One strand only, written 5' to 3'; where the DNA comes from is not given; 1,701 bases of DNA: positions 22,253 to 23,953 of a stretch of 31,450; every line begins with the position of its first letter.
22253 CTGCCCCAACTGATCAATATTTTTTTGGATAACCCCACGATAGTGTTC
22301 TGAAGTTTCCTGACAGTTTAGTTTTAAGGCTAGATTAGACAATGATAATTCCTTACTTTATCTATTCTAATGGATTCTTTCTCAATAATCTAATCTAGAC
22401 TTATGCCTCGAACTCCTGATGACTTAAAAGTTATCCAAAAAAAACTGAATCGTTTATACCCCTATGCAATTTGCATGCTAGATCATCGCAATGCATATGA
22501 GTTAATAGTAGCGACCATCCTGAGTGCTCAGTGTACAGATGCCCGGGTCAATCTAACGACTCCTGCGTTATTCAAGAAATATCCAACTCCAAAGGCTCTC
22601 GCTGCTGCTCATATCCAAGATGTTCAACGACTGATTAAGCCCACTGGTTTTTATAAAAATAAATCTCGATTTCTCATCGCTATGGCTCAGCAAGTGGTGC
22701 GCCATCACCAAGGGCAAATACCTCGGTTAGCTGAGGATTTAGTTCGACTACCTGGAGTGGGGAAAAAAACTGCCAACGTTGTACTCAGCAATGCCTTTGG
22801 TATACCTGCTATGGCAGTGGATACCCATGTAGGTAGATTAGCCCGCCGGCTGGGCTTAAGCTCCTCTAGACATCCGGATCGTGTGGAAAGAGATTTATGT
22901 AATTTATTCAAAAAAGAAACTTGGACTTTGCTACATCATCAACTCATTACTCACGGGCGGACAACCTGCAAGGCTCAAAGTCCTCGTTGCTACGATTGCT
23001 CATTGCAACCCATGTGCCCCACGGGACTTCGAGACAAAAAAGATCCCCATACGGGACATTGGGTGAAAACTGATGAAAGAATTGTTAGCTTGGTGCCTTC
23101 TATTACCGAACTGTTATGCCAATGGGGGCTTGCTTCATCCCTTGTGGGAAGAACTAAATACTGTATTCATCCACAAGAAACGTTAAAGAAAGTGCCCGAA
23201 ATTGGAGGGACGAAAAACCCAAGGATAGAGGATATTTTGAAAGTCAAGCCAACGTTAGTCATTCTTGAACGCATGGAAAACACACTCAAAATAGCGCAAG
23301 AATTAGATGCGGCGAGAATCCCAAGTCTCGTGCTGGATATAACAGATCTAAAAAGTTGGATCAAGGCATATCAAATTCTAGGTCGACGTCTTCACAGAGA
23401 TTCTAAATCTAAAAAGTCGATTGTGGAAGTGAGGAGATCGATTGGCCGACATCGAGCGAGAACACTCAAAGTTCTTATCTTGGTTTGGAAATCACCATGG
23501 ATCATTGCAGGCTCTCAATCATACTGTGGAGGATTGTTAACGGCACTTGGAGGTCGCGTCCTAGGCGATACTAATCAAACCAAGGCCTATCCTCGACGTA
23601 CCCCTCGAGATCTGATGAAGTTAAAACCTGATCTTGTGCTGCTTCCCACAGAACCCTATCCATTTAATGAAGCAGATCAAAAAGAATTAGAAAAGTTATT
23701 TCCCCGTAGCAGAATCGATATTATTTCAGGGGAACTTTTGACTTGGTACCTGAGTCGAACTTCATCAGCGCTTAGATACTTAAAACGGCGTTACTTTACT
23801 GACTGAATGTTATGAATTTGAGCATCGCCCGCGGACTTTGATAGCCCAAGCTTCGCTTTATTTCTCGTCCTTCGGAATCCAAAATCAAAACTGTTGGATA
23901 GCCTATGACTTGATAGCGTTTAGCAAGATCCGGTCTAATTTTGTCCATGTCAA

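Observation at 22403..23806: Endonuclease III fused in frame to a signal-less BtuF-like metal/cofactor-binding domain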

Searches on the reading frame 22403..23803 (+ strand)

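Call 4: search_protein_families(library=pfam, proteins=[window:22403-23803:+], max_evalue=0.1)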
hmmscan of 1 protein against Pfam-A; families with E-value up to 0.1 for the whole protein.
window:22403-23803:+ (467 aa): 5 families
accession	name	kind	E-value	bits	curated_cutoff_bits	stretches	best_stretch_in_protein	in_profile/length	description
PF00730.31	HhH-GPD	-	3e-25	89.1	26.2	1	36-170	1-107/108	HhH-GPD superfamily base excision DNA repair protein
PF01497.23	Peripla_BP_2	-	3.4e-15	56.5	27.5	1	227-396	1-179/235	Periplasmic binding protein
PF00633.29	HHH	-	9.9e-09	35.1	24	1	102-129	2-29/30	Helix-hairpin-helix motif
PF21176.3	RecR_HhH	-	0.0016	18.6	27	1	108-124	3-19/45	RecR, helix-hairpin-helix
PF14520.12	HHH_5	-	0.0018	19.1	27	0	111-141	2-32/57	Helix-hairpin-helix domain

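Call 5: search_protein_families(library=ncbifam, proteins=[window:22403-23803:+], max_evalue=0.1)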
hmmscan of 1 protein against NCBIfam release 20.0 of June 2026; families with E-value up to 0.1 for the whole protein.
window:22403-23803:+ (467 aa): 13 families
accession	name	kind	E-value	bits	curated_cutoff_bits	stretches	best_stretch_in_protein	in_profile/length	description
TIGR01083.1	nth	equivalog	5.3e-76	254.6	211.7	1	9-196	5-192/192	endonuclease III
NF007978.0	PRK10702.1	equivalog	6.7e-41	140.2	405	1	13-205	11-203/211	endonuclease III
NF038402.1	TroA_like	subfamily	1.6e-37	129.2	30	1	226-449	1-217/219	helical backbone metal receptor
TIGR01084.1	mutY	equivalog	1.4e-22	80.6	286.5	1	27-210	24-211/277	A/G-specific adenine glycosylase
NF008132.0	PRK10880.1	equivalog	1.7e-16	60.2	427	1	31-206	31-210/351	A/G-specific adenine glycosylase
TIGR03659.1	IsdE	equivalog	3.3e-16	59.4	298.65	1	219-420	33-236/292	heme ABC transporter substrate-binding protein IsdE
NF010488.0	PRK13910.1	equivalog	3.6e-15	56.1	471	1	55-208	18-170/290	adenine-specific DNA glycosylase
NF053634.1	MonDNAglycDR2438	equivalog_domain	1.3e-14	54.3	400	1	112-206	109-205/219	monofunctional DNA glycosylase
NF002894.0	PRK03379.1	equivalog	1.3e-08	34.3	234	1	218-387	17-188/266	vitamin B12 ABC transporter substrate-binding protein BtuF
NF008501.1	PRK11411.1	subfamily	1.1e-05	24.5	320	1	261-414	80-237/303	Fe(3+) dicitrate ABC transporter substrate-binding protein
NF010494.0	PRK13913.1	equivalog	1.8e-05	24.7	192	1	65-152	73-164/220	3-methyladenine DNA glycosylase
TIGR00588.1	ogg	subfamily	0.0023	17.1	397.85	1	57-150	160-260/310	8-oxoguanine DNA-glycosylase (ogg)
TIGR04281.1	peripla_PGF_1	equivalog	0.025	13.8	325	1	225-417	22-218/330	PGF-CTERM-anchored ABC transporter substrate-binding protein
